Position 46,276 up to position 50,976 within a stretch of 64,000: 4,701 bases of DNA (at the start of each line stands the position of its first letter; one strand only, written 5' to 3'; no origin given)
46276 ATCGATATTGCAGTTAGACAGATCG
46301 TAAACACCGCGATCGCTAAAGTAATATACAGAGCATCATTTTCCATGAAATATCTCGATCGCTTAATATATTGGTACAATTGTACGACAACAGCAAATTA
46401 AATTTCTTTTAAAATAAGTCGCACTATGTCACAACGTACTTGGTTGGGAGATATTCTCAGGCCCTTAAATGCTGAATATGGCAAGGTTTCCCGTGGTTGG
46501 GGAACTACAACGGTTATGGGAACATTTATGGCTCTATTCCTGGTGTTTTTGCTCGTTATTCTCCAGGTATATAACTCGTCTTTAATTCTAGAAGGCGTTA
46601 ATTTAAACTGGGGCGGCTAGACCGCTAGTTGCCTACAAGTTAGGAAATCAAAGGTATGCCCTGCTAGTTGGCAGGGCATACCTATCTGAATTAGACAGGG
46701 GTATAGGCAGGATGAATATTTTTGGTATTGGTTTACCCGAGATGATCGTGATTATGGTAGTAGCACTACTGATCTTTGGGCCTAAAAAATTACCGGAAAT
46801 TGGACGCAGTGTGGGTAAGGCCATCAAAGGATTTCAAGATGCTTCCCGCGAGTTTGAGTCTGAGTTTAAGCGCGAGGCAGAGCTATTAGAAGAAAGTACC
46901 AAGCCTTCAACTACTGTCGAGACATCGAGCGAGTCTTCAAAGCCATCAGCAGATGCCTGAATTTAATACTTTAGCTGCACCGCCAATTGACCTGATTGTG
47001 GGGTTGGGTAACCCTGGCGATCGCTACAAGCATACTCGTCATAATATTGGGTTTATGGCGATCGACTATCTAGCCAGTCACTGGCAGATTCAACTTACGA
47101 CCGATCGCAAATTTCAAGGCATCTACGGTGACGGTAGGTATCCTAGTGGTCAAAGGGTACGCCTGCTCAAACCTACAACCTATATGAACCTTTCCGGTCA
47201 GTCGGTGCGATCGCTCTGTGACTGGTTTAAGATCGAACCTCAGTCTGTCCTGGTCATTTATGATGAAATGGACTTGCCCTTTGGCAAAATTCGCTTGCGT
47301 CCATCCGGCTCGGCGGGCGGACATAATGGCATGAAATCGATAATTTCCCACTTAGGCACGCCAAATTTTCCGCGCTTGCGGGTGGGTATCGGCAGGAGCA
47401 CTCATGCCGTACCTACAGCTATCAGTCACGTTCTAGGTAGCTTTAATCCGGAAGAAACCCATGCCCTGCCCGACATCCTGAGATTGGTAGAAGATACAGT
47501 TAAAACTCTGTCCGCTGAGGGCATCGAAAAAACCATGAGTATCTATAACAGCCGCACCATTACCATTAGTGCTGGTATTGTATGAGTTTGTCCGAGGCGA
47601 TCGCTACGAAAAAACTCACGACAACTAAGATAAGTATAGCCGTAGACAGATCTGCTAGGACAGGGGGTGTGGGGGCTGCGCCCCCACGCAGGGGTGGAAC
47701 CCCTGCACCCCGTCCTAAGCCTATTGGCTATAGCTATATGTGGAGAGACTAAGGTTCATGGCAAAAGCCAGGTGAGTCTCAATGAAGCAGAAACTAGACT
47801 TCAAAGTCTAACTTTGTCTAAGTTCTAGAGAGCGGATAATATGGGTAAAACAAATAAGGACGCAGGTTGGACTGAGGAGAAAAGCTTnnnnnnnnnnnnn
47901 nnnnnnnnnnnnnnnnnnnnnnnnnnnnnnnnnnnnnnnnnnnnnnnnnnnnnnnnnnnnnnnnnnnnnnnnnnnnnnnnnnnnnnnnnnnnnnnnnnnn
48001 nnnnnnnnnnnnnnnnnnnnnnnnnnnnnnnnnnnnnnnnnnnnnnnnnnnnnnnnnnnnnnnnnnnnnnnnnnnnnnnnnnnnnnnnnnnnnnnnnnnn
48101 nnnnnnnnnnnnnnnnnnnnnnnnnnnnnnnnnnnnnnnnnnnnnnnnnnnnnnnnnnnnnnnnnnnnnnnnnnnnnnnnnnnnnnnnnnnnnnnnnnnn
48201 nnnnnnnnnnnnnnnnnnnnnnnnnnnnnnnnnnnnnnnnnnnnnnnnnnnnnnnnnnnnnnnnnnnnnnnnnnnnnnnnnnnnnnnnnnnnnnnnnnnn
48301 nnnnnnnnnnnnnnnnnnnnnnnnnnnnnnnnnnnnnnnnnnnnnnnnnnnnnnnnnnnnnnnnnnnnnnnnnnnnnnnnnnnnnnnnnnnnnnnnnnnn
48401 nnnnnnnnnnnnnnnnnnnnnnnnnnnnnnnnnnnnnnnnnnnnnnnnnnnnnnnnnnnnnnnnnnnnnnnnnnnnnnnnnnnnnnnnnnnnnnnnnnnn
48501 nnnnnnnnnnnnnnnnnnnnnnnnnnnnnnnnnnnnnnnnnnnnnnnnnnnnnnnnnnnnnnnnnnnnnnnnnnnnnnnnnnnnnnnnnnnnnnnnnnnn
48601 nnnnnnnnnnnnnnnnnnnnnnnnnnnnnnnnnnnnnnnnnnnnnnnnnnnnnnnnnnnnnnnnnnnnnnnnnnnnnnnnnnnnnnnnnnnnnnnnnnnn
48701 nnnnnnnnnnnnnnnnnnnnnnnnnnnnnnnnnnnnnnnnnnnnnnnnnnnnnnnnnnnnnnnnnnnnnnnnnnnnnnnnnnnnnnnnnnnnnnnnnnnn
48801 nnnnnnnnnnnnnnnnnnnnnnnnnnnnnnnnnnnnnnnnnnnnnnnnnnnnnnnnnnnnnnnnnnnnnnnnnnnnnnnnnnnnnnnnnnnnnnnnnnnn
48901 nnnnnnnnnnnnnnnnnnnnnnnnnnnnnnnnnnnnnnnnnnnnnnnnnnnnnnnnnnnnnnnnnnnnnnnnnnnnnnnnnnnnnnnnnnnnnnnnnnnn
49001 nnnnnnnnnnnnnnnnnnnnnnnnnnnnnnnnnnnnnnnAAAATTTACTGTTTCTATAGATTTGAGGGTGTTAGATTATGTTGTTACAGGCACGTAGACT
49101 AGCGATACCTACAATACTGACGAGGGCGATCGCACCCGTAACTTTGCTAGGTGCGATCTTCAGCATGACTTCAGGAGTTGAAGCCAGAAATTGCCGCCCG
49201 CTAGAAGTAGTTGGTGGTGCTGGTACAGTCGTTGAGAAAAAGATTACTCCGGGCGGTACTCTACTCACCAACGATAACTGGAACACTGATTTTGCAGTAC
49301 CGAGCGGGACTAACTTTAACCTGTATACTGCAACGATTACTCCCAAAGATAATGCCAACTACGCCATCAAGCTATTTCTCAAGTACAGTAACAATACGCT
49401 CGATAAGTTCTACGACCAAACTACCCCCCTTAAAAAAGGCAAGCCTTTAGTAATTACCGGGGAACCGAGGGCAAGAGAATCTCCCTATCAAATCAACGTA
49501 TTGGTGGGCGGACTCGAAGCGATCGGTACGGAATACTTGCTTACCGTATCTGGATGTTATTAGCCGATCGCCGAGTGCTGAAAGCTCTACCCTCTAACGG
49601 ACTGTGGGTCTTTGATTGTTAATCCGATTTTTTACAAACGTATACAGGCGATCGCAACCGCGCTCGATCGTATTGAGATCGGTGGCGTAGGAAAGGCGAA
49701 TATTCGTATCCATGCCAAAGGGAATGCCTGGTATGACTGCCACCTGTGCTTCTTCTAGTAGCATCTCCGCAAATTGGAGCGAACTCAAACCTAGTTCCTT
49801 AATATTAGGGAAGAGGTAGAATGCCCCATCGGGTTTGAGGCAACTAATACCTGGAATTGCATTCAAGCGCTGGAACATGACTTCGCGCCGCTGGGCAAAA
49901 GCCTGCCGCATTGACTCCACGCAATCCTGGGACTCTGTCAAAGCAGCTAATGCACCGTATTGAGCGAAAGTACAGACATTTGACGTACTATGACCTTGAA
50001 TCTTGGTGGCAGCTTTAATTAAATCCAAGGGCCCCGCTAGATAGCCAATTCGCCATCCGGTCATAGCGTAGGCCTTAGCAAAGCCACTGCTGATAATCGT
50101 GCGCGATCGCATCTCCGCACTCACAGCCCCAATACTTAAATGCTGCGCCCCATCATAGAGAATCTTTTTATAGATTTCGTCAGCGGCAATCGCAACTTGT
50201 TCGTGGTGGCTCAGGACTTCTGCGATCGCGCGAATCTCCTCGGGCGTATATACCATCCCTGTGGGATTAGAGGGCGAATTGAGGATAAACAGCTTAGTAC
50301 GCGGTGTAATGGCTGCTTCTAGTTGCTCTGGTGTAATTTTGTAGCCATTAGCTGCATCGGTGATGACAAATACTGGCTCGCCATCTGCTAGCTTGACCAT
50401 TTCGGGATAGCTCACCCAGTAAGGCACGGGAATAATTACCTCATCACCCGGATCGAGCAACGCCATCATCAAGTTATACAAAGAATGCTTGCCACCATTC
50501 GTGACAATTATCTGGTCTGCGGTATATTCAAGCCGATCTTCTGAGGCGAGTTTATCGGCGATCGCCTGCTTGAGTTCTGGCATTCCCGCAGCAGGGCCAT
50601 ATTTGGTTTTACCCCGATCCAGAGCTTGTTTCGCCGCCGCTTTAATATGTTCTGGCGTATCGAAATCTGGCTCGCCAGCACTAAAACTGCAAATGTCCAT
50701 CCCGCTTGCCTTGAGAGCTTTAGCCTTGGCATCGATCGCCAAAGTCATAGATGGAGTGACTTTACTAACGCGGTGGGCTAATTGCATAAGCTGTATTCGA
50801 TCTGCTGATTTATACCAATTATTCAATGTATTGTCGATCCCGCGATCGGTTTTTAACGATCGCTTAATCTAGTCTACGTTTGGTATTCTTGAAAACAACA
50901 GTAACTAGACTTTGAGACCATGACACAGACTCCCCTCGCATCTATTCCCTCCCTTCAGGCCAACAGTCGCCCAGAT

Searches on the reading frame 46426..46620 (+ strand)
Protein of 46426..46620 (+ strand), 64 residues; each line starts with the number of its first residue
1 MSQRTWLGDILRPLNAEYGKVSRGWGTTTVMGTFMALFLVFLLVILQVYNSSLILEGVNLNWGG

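Call 87: find_encoding_contigs(protein=window:46426-46620:+, flank=3000, max_places=10)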
Protein window:46426-46620:+ (64 aa): 1 contig read that carries it; 1 place shown.
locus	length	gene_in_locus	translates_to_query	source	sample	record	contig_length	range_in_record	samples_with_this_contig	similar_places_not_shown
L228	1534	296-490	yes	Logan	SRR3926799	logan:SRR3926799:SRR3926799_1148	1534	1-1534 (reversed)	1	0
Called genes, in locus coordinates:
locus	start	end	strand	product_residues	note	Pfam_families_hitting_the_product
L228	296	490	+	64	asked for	PF00737:PsbH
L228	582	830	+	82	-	PF02416:TatA_B_E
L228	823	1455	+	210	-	PF01195:Pept_tRNA_hydro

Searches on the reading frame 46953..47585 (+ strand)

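Call 37: search_protein_families(library=pfam, proteins=[window:46953-47585:+])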
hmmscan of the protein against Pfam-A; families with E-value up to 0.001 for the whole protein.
window:46953-47585:+ (210 aa): 1 family
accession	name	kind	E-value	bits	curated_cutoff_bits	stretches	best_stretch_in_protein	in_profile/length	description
PF01195.25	Pept_tRNA_hydro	-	9.7e-69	231.3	27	1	14-199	1-183/183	Peptidyl-tRNA hydrolase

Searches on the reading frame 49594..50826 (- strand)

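Call 37: search_protein_families(library=pfam, proteins=[window:49594-50826:-])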
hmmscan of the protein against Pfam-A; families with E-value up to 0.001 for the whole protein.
window:49594-50826:- (410 aa): 4 families
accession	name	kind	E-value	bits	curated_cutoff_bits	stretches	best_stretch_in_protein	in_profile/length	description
PF00155.27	Aminotran_1_2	-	2.5e-81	274.1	19.7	1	45-394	3-361/361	Aminotransferase class I and II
PF01041.23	DegT_DnrJ_EryC1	-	6.1e-09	36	19.8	1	106-181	43-117/360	DegT/DnrJ/EryC1/StrS aminotransferase family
PF00266.25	Aminotran_5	-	1.7e-06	27.7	21.5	1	103-202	61-165/371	Aminotransferase class-V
PF01053.26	Cys_Met_Meta_PP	-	4.8e-06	25.8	27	1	102-217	66-174/381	Cys/Met metabolism PLP-dependent enzyme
